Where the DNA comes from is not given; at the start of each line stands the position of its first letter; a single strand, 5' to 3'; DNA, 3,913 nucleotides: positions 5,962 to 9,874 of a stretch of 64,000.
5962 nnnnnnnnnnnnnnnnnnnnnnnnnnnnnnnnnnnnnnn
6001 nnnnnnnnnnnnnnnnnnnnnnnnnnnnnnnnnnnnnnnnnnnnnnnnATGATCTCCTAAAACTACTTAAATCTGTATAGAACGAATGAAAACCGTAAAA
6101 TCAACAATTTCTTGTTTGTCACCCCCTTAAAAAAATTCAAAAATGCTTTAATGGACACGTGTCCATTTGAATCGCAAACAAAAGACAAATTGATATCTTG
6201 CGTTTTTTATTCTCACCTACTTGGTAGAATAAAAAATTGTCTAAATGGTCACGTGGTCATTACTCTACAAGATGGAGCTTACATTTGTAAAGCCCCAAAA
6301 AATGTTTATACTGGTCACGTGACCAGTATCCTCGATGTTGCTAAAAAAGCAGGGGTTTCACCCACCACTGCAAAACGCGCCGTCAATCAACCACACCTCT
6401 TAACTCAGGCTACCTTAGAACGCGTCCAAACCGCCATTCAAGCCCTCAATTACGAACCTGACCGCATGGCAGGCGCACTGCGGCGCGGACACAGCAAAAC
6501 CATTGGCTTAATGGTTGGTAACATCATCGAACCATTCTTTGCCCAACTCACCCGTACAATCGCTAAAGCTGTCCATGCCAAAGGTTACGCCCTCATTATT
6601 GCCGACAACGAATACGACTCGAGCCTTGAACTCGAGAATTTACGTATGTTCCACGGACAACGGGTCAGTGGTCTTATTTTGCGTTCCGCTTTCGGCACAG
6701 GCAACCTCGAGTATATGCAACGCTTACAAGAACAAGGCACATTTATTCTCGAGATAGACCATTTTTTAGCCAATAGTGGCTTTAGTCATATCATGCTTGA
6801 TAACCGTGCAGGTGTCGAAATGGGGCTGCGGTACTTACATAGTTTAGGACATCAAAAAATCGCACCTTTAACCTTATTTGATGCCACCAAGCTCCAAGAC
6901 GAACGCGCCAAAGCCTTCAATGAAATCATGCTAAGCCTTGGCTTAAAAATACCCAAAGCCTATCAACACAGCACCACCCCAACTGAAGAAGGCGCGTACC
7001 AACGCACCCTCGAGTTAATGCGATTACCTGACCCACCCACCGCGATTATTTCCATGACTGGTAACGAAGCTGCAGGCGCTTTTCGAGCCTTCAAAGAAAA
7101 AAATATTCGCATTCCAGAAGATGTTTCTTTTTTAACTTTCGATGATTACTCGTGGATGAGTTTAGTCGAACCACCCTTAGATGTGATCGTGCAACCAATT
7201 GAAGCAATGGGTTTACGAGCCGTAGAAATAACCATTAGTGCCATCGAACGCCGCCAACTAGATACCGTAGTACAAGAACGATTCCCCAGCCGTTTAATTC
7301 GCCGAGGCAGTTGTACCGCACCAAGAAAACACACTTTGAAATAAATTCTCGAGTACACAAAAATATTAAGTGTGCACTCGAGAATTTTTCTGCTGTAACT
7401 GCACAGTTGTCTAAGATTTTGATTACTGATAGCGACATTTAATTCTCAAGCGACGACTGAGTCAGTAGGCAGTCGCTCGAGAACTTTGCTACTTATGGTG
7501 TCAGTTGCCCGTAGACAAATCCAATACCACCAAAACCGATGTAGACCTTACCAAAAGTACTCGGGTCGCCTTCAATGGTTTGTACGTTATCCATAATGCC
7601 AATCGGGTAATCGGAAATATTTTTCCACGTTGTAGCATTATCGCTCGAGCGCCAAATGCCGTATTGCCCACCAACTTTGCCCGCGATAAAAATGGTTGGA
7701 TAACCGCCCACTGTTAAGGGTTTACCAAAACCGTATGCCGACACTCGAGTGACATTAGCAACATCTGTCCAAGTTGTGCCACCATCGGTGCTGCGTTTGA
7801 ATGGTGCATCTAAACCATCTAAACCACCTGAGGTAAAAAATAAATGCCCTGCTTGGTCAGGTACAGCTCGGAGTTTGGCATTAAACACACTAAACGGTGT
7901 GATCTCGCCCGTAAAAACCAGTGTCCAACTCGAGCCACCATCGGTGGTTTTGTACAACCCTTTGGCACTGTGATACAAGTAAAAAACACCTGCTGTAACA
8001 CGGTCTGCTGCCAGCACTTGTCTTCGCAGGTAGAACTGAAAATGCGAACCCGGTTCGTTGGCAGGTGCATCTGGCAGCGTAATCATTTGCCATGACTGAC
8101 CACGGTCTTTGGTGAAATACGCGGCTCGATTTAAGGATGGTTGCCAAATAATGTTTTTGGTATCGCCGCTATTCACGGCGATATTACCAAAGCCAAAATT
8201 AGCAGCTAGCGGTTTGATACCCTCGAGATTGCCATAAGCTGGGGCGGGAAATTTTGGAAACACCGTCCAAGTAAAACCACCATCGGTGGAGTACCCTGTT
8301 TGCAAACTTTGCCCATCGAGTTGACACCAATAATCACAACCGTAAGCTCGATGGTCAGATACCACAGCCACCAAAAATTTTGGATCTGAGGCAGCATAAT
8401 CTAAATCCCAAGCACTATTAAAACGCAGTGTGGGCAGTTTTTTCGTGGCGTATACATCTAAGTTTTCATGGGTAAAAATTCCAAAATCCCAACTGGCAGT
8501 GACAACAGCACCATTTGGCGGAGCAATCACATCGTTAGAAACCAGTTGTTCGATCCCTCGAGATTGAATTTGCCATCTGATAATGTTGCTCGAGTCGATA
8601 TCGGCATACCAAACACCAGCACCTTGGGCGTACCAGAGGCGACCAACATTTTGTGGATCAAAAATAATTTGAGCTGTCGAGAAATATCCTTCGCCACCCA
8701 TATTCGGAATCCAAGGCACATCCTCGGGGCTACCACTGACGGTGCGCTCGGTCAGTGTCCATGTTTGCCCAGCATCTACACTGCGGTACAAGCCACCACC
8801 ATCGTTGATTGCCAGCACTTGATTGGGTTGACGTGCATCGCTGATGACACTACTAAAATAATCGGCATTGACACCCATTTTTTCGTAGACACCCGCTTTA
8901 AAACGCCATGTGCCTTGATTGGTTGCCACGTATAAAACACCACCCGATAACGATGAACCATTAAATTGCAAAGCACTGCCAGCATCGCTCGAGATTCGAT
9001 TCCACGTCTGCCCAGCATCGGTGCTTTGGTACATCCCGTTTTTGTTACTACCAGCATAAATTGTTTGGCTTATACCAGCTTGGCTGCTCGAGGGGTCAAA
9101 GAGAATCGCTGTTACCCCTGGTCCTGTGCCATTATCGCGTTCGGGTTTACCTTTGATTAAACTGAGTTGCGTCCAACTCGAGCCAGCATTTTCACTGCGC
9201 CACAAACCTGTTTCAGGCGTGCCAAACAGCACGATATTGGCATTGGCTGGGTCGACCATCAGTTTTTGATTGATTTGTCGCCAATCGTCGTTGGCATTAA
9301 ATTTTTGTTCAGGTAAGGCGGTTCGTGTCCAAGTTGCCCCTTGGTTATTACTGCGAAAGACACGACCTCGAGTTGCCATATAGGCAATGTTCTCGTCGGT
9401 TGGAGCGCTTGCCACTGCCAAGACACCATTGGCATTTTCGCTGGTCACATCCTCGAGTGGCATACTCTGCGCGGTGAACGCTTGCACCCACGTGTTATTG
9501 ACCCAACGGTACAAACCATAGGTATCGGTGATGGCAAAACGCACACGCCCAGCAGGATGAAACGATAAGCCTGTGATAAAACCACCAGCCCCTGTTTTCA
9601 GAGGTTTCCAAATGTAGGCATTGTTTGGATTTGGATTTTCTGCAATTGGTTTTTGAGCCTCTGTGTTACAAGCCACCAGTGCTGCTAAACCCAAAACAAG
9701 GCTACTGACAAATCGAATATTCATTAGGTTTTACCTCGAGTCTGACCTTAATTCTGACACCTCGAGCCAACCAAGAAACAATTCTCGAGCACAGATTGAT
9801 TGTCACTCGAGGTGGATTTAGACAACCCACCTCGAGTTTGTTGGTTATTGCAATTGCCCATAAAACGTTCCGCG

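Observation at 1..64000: CTCGAG is hyper-abundant (about one copy per 150 bp) in all reading frames and in spacers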

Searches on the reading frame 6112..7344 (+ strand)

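Call 14: search_protein_families(library=pfam, proteins=[window:6112-7344:+], max_evalue=0.00001)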
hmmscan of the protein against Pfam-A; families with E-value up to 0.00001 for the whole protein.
window:6112-7344:+ (410 aa): 4 families
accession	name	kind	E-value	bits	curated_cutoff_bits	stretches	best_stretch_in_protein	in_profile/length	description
PF13377.12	Peripla_BP_3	-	8.6e-29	101.2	26.5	1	240-401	2-167/167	Periplasmic binding protein-like domain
PF00532.27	Peripla_BP_1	-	6.4e-19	68.9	22.2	1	129-378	2-261/281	Periplasmic binding proteins and sugar binding domain of LacI family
PF13407.12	Peripla_BP_4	-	7.5e-12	45.8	35.1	1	131-332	1-207/258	Periplasmic binding protein domain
PF00356.27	LacI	-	4.7e-11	42.7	27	1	73-117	2-46/46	Bacterial regulatory proteins, lacI family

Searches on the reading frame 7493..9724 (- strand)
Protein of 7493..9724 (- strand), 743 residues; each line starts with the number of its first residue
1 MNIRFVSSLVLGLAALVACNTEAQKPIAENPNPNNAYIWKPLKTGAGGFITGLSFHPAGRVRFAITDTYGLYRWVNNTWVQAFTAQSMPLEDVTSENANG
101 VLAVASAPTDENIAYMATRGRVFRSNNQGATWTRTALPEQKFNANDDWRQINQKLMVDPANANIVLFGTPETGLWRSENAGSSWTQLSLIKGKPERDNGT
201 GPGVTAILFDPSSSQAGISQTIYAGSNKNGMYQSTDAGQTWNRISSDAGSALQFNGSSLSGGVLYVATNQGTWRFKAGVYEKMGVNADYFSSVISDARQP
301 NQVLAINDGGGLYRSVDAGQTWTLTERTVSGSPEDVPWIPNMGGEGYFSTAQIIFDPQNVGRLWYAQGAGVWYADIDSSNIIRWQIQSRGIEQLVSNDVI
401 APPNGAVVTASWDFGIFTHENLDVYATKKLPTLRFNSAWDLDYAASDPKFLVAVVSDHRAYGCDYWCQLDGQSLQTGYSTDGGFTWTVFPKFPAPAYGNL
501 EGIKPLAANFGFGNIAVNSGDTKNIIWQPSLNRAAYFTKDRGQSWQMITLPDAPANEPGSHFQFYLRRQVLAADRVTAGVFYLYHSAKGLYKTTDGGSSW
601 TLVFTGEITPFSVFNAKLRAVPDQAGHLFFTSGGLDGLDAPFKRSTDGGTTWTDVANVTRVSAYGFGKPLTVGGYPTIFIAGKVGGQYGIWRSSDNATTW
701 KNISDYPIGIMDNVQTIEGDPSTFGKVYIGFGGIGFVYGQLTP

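Call 5: search_protein_families(library=ncbifam, proteins=[window:7493-9724:-])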
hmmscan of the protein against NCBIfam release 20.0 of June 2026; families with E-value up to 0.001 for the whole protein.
window:7493-9724:- (743 aa): 3 families
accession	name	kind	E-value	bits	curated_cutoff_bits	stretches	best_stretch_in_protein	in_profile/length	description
NF045728.1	glycosyl_F510_1955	equivalog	1.2e-23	83.7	175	2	570-705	97-215/246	F510_1955 family glycosylhydrolase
NF053688.1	BamI_Bacteroidota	equivalog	3.8e-05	23.1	370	0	95-186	242-334/452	BamI family beta-barrel-assembly machinery protein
NF047818.1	LIC11996_lipo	equivalog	8.2e-05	21.9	350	0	254-326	343-420/422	LIC11996 family lipoprotein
